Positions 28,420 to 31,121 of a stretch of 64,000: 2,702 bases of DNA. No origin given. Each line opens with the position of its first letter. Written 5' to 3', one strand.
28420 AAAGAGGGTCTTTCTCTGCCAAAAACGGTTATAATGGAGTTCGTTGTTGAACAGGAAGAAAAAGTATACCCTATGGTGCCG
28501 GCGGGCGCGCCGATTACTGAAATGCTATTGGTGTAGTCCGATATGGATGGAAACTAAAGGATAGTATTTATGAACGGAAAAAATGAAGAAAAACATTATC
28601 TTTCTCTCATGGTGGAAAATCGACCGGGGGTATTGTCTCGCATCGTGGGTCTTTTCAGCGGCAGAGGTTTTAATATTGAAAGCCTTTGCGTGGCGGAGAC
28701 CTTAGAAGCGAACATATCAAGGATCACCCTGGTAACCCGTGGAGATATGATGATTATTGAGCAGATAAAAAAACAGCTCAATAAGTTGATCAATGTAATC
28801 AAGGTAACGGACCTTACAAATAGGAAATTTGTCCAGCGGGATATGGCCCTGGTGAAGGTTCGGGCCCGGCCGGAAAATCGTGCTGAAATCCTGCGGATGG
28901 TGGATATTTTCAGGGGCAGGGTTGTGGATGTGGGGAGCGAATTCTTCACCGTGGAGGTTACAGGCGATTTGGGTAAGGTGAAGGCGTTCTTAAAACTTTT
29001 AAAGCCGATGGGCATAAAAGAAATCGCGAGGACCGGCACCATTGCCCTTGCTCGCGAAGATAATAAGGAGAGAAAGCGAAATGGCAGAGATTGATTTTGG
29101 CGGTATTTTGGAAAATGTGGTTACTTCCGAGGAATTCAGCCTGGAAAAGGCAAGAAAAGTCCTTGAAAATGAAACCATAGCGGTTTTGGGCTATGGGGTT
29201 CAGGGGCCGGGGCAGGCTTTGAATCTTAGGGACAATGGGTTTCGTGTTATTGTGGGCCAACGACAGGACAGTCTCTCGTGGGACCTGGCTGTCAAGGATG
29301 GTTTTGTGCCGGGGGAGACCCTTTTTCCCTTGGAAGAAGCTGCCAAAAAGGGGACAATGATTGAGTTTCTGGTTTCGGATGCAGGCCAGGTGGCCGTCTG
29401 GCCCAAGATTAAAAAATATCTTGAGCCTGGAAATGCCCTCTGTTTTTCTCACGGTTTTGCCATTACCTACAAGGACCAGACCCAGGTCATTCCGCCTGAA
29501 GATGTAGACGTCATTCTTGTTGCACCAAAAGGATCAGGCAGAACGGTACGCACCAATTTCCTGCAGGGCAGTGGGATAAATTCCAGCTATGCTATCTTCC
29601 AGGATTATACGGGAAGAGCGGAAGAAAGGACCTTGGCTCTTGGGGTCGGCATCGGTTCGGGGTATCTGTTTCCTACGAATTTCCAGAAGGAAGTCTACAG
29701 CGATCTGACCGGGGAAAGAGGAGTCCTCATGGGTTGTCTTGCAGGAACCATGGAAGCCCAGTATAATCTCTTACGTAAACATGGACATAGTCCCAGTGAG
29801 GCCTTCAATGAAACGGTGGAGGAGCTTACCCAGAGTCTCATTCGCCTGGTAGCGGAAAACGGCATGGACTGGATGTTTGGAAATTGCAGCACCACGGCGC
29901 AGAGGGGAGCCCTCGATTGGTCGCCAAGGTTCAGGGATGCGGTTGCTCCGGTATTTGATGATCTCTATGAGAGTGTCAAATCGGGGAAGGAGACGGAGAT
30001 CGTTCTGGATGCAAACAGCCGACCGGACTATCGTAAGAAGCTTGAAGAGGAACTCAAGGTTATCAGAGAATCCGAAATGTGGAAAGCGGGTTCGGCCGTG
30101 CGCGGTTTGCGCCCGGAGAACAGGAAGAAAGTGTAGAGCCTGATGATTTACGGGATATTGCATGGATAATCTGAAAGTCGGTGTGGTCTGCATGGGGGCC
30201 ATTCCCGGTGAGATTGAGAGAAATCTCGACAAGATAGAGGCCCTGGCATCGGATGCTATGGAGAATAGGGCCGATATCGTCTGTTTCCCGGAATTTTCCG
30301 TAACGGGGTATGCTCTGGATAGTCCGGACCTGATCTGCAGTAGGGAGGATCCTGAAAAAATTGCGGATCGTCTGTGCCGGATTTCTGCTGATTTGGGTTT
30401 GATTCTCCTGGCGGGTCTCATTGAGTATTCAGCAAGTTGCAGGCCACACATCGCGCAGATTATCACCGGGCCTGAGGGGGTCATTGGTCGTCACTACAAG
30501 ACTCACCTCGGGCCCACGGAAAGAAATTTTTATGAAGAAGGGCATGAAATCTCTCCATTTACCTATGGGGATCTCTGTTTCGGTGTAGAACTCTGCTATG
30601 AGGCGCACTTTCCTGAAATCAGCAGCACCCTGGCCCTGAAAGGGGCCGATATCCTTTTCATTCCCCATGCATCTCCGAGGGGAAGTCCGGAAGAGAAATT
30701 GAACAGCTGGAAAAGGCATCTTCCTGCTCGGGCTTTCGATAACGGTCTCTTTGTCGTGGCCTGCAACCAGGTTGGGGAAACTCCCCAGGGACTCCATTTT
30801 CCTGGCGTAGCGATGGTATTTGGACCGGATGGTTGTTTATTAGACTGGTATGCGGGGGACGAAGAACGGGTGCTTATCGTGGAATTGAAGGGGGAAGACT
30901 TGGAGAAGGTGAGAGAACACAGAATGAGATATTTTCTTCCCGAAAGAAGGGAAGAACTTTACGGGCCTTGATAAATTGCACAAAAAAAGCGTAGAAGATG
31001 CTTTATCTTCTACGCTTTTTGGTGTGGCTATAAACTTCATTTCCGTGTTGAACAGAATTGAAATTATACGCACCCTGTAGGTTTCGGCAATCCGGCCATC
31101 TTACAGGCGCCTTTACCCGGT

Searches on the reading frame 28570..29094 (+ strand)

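Call 5: search_protein_families(library=ncbifam, proteins=[window:28570-29094:+])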
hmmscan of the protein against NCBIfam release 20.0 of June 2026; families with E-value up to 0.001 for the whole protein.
window:28570-29094:+ (174 aa): 5 families
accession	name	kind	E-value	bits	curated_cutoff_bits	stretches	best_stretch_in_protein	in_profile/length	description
NF008864.0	PRK11895.1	equivalog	2.6e-69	232.1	119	1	7-166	2-161/164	acetolactate synthase small subunit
TIGR00119.1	acolac_sm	equivalog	1.8e-63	213.2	56.9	1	8-163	2-157/158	acetolactate synthase small subunit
NF006036.0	PRK08178.1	equivalog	5.2e-14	52.1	128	1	4-84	10-89/102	acetolactate synthase small subunit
NF005233.0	PRK06737.1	equivalog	1.2e-10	41.4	102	1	9-81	3-75/76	ACT domain-containing protein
NF008362.0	PRK11152.1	equivalog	6.5e-09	35.6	68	1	8-82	3-76/85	acetolactate synthase 2 small subunit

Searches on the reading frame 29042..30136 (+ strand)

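Call 5: search_protein_families(library=ncbifam, proteins=[window:29042-30136:+])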
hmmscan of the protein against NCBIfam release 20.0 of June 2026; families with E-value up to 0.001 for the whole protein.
window:29042-30136:+ (364 aa): 4 families
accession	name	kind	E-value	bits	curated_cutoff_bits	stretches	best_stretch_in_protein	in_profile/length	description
TIGR00465.1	ilvC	equivalog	1.5e-91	306.6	226.15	1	41-360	1-313/314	ketol-acid reductoisomerase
NF004017.0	PRK05479.1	equivalog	2.8e-63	213.7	336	1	38-356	12-324/337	ketol-acid reductoisomerase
NF009940.0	PRK13403.1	equivalog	2.4e-40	138.4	406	1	39-289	12-256/335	ketol-acid reductoisomerase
NF003557.0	PRK05225.1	equivalog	5.5e-27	94.5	713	1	27-322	23-317/491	ketol-acid reductoisomerase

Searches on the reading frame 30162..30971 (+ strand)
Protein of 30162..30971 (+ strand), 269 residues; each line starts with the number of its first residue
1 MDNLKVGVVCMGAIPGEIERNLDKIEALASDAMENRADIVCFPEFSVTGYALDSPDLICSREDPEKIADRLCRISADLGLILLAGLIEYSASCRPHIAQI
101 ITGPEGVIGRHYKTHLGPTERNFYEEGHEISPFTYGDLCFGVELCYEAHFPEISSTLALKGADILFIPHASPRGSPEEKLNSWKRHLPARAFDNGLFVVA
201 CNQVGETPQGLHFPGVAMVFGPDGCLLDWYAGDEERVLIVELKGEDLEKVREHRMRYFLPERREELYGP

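Call 5: search_protein_families(library=ncbifam, proteins=[window:30162-30971:+])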
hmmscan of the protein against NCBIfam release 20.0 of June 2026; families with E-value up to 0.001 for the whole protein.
window:30162-30971:+ (269 aa): 9 families
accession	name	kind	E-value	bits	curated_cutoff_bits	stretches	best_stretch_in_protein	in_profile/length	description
NF040852.1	nitrile_Arch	equivalog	6e-31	107.5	500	1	5-267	2-260/262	nitrilase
NF010588.0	PRK13981.1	equivalog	4.2e-21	74.9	479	1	3-254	4-256/546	NAD+ synthase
TIGR03381.1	agmatine_aguB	equivalog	4e-19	69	410.25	1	13-268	9-277/279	N-carbamoylputrescine amidase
NF033621.1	de_GSH_amidase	exception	4.6e-19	68.8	355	1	14-253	9-246/260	deaminated glutathione amidase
NF007757.0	PRK10438.1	equivalog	1.6e-11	43.9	249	1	17-252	17-242/256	amidohydrolase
NF009803.0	PRK13287.1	equivalog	8.8e-10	37.8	406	1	16-252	30-267/333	formamidase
NF002730.0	PRK02628.1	equivalog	1e-09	37.1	473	1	4-126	13-134/677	NAD(+) synthase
TIGR00546.1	lnt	equivalog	8.1e-09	35.1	132.9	1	118-166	296-345/395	apolipoprotein N-acyltransferase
NF043013.1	DeGluthAmidYersProt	equivalog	1e-08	34.7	500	1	120-253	132-261/278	deaminated glutathione amidase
